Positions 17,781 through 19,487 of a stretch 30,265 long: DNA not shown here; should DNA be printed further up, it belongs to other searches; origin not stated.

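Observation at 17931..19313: Hydrogenase EchD subunit fused to a GltD/NfnB-like 2x[4Fe-4S]-FAD module lacking the NAD(P)H-binding domain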

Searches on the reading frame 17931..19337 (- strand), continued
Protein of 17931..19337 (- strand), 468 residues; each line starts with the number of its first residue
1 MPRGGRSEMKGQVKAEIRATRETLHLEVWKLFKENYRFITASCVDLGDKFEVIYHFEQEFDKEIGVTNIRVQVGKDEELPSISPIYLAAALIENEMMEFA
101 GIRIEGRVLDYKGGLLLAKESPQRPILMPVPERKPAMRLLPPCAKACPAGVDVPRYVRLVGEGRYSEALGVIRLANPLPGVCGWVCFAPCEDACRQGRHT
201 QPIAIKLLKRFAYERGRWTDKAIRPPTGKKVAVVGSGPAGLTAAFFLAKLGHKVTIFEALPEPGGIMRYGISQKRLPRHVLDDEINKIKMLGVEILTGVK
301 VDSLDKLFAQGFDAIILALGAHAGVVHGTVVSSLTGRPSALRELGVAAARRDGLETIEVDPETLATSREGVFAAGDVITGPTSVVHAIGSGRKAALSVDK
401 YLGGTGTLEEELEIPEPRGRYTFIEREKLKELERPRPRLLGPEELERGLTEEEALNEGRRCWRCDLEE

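Call 50: predict_structure(alignment_id=A3)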
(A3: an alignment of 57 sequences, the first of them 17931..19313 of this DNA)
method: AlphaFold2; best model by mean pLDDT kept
length: 460 residues; sequences in the alignment: 57
mean_pLDDT: 83.1   pTM: 0.68
mean pLDDT of the five models: 83.1, 82.9, 80.8, 79.3, 75.5
residues with pLDDT >= 90: 227; 70-90: 131; 50-70: 87; < 50: 15
segments of 3 or more residues with pLDDT < 50: 427-429, 457-460
pLDDT, mean of each block of 10 residues (from residue 1): 68 96 94 92 95 80 95 94 88 88 62 54 57 83 90 92 94 91 81 83 95 88 96 97 97 89 88 96 95 91 97 56 52 78 78 95 93 85 97 93 67 59 52 65 88 59
secondary structure, 60 per line:
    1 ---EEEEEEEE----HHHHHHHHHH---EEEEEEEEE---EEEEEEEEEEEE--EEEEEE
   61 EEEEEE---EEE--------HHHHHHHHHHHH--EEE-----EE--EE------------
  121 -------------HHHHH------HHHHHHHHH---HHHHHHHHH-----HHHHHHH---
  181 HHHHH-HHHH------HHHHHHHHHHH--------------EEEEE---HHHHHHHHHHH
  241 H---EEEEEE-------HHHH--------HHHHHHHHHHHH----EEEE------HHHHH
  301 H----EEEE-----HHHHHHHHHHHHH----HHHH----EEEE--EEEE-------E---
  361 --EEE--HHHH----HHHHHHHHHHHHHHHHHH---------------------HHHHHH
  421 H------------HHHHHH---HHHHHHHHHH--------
elements in order: E4-11 H16-25 E29-37 E41-52 E55-66 E70-72 H81-92 E95-97 H134-138 H145-153 H157-165 H171-177 H181-185 H187-190 H197-207 E222-226 H230-241 E245-250 H258-261 H270-281 E286-289 H296-301 E306-309 H315-327 H332-335 E340-343 E346-349 E363-365 H368-371 H376-393 H415-421 H434-439 H443-452

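Call 52: fold_search(model_id=the predicted structure, library=pdb)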
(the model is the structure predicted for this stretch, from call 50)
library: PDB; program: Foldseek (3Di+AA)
matches with E <= 10: 1576; with E <= 0.001: 186
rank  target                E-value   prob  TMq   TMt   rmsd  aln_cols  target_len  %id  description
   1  9bov_A                1.6e-24  1.00  0.54  0.22  14.2       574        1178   25  Structure of electron bifurcating Nfn-ABC complexed with NAD from Caldicellulosiruptor saccharolyticus (released 2025-03-05)
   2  8oh5_C                5.1e-23  1.00  0.54  0.22  13.1       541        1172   25  Cryo-EM structure of the electron bifurcating transhydrogenase StnABC complex from Sporomusa Ovata (state 2) (released 2023-09-13)
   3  9n5u_A                1.1e-21  1.00  0.53  0.26  10.1       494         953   27  Structure of the Thermococcus sibiricus NfnABC complex (released 2025-05-07)
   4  9n5v_A                1.6e-21  1.00  0.53  0.27   9.6       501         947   26  Structure of the NAD(H)-bound Thermococcus sibiricus NfnABC complex (released 2025-05-07)
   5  5vj7_A                3.7e-16  1.00  0.46  0.46   9.9       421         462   26  Ferredoxin NADP Oxidoreductase (Xfn) (released 2017-07-19)
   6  5jfc_L                3.7e-16  1.00  0.44  0.44  10.5       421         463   26  NADH-dependent Ferredoxin:NADP Oxidoreductase (NfnI) from Pyrococcus furiosus (released 2017-04-12)
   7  5jca_L                4.0e-16  1.00  0.46  0.44  10.1       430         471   25  NADP(H) bound NADH-dependent Ferredoxin:NADP Oxidoreductase (NfnI) from Pyrococcus furiosus (released 2017-04-12)
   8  4ylf_B                7.3e-16  1.00  0.46  0.45   9.9       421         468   24  Insights into flavin-based electron bifurcation via the NADH-dependent reduced ferredoxin-NADP oxidoreductase structur (released 2015-07-08)
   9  1h7w_B                1.6e-14  1.00  0.47  0.22  10.8       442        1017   20  Dihydropyrimidine dehydrogenase (DPD) from pig (released 2001-02-23)
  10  7mfm_I                2.0e-14  1.00  0.47  0.44  10.9       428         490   22  Glutamate synthase, glutamate dehydrogenase counter-enzyme complex (released 2022-01-05)
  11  1gte_C                4.1e-14  1.00  0.47  0.22  10.6       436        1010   20  DIHYDROPYRIMIDINE DEHYDROGENASE (DPD) FROM PIG, BINARY COMPLEX WITH 5-IODOURACIL (released 2002-04-11)
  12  1gth_B                4.1e-14  1.00  0.47  0.22  10.7       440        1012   20  DIHYDROPYRIMIDINE DEHYDROGENASE (DPD) FROM PIG, TERNARY COMPLEX WITH NADPH AND 5-IODOURACIL (released 2002-04-11)
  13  1gth_C                4.3e-14  1.00  0.47  0.22  10.6       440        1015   20  DIHYDROPYRIMIDINE DEHYDROGENASE (DPD) FROM PIG, TERNARY COMPLEX WITH NADPH AND 5-IODOURACIL (released 2002-04-11)
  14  7m31_A                4.6e-14  1.00  0.48  0.22  10.7       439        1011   20  Dihydropyrimidine Dehydrogenase (DPD) C671S Mutant Soaked with Thymine and NADPH Anaerobically (released 2021-06-09)
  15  1h7x_A                4.9e-14  1.00  0.46  0.22  11.0       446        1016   21  Dihydropyrimidine dehydrogenase (DPD) from pig, ternary complex of a mutant enzyme (C671A), NADPH and 5-fluorouracil (released 2001-02-23)
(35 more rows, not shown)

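Call 62: find_encoding_contigs(protein=P0117, flank=10000, max_places=2)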
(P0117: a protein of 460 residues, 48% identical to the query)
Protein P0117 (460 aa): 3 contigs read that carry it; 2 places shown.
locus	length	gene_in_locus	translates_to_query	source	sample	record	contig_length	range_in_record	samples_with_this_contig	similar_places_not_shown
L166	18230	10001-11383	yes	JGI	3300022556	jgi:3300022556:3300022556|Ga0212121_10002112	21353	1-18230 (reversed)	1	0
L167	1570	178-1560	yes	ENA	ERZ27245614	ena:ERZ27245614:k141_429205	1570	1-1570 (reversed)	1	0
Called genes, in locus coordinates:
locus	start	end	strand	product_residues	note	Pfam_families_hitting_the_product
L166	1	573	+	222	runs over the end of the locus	PF01168:Ala_racemase_N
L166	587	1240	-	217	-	PF00702:Hydrolase (weak), PF06888:Put_Phosphatase (faint), PF12710:HAD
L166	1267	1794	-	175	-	PF01327:Pep_deformylase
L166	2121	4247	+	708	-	PF04879:Molybdop_Fe4S4 (weak), PF00384:Molybdopterin, PF01568:Molydop_binding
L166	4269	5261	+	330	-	PF04055:Radical_SAM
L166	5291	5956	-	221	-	PF01209:Ubie_methyltran, PF13489:Methyltransf_23, PF08704:GCD14 (weak), PF13847:Methyltransf_31, PF08241:Methyltransf_11, PF08242:Methyltransf_12, PF13649:Methyltransf_25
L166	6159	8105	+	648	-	PF00662:Proton_antipo_N, PF00361:Proton_antipo_M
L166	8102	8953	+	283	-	PF00146:NADHdh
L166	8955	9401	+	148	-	PF01058:Oxidored_q6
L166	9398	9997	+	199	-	PF13510:Fer2_4, PF12838:Fer4_7 (weak)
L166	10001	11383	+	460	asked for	PF00329:Complex1_30kDa, PF14691:Fer4_20, PF01946:Thi4 (weak), PF07992:Pyr_redox_2, PF00070:Pyr_redox (faint), PF01266:DAO (weak), PF01593:Amino_oxidase (faint), PF13450:NAD_binding_8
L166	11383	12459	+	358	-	PF00374:NiFeSe_Hases, PF00346:Complex1_49kDa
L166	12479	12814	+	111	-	PF13183:Fer4_8 (faint), PF13534:Fer4_17 (faint), PF12797:Fer4_2 (faint), PF12837:Fer4_6, PF13237:Fer4_10, PF00037:Fer4, PF12838:Fer4_7, PF13187:Fer4_9 (weak), +1 more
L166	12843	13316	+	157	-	PF01257:2Fe-2S_thioredx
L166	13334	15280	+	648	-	PF01512:Complex1_51K, PF10531:SLBB (weak), PF10589:NADH_4Fe-4S, PF00037:Fer4 (weak), PF12838:Fer4_7 (weak), PF13187:Fer4_9 (weak), PF13237:Fer4_10 (weak), PF00037:Fer4 (weak), +2 more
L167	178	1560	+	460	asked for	PF00329:Complex1_30kDa, PF14691:Fer4_20, PF01946:Thi4 (weak), PF07992:Pyr_redox_2, PF00070:Pyr_redox (faint), PF01266:DAO (weak), PF01593:Amino_oxidase (faint), PF13450:NAD_binding_8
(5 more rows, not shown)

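Call 63: find_encoding_contigs(protein=P0066, flank=10000, max_places=2)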
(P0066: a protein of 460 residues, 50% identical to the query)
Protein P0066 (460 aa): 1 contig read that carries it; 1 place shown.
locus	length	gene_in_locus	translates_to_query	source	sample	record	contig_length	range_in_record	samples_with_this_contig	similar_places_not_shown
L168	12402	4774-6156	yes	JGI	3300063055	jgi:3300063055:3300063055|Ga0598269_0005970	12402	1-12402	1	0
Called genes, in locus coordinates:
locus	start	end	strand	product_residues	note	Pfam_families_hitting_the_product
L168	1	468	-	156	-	?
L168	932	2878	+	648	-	PF00662:Proton_antipo_N, PF00361:Proton_antipo_M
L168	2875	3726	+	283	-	PF00146:NADHdh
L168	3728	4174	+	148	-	PF01058:Oxidored_q6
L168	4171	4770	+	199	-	PF13510:Fer2_4, PF12838:Fer4_7 (weak)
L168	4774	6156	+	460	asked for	PF00329:Complex1_30kDa, PF14691:Fer4_20, PF01494:FAD_binding_3 (faint), PF07992:Pyr_redox_2, PF00070:Pyr_redox (faint), PF00890:FAD_binding_2 (weak), PF01266:DAO (weak), PF13450:NAD_binding_8, +1 more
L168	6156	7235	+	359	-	PF00374:NiFeSe_Hases, PF00346:Complex1_49kDa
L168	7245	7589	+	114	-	PF13183:Fer4_8 (faint), PF13534:Fer4_17 (faint), PF00037:Fer4, PF12797:Fer4_2 (faint), PF12837:Fer4_6, PF13237:Fer4_10, PF12838:Fer4_7, PF13187:Fer4_9 (weak), +1 more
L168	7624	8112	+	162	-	PF01257:2Fe-2S_thioredx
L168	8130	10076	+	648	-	PF01512:Complex1_51K, PF10531:SLBB (weak), PF10589:NADH_4Fe-4S, PF12837:Fer4_6 (faint), PF00037:Fer4 (faint), PF13187:Fer4_9 (weak), PF13237:Fer4_10 (weak)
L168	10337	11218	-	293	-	PF02219:MTHFR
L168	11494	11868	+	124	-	PF13443:HTH_26 (faint)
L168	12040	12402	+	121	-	?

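Call 64: find_encoding_contigs(protein=P0081, flank=10000, max_places=2)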
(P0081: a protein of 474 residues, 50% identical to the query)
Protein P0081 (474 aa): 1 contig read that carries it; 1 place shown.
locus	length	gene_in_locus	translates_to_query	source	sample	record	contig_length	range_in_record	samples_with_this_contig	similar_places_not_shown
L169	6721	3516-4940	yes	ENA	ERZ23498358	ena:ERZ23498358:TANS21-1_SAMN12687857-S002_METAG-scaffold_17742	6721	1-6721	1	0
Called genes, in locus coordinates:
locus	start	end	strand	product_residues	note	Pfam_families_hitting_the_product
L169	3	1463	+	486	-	?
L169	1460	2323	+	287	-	PF00146:NADHdh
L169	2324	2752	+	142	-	PF01058:Oxidored_q6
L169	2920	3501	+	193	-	PF00111:Fer2, PF13510:Fer2_4, PF22117:Fer4_Nqo3 (weak), PF12838:Fer4_7 (weak)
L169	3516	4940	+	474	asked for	PF00329:Complex1_30kDa, PF14691:Fer4_20, PF07992:Pyr_redox_2, PF13738:Pyr_redox_3 (faint), PF00070:Pyr_redox (faint), PF01266:DAO (faint), PF01494:FAD_binding_3 (weak), PF13450:NAD_binding_8, +2 more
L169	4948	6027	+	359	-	PF00374:NiFeSe_Hases, PF00346:Complex1_49kDa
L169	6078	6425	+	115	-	PF12838:Fer4_7, PF13187:Fer4_9, PF12837:Fer4_6 (faint), PF13237:Fer4_10, PF00037:Fer4 (weak), PF14697:Fer4_21 (faint), PF13484:Fer4_16 (faint)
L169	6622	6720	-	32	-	?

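Call 66: find_encoding_contigs(protein=P0001, flank=10000, max_places=4)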
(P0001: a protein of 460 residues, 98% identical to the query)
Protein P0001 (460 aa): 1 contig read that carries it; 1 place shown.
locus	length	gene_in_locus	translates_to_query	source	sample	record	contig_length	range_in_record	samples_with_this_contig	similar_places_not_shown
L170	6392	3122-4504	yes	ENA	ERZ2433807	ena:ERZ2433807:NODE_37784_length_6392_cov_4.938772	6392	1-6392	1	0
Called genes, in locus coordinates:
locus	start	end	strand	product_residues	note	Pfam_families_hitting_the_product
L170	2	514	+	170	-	?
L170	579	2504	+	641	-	PF01512:Complex1_51K, PF10531:SLBB, PF10589:NADH_4Fe-4S, PF00037:Fer4 (weak), PF13237:Fer4_10, PF14697:Fer4_21, PF12838:Fer4_7, PF13187:Fer4_9, +4 more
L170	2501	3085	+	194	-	PF00111:Fer2, PF13510:Fer2_4, PF22117:Fer4_Nqo3 (faint), PF12838:Fer4_7 (weak)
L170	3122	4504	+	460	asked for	PF00329:Complex1_30kDa, PF14691:Fer4_20, PF00070:Pyr_redox (weak), PF00890:FAD_binding_2 (weak), PF01266:DAO (weak), PF07992:Pyr_redox_2, PF12831:FAD_oxidored (weak), PF13450:NAD_binding_8, +2 more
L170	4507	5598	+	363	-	PF00374:NiFeSe_Hases, PF00346:Complex1_49kDa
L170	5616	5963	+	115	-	PF13183:Fer4_8 (faint), PF00037:Fer4, PF13237:Fer4_10, PF12837:Fer4_6 (faint), PF12838:Fer4_7, PF13187:Fer4_9 (weak), PF13484:Fer4_16 (faint)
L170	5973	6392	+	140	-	?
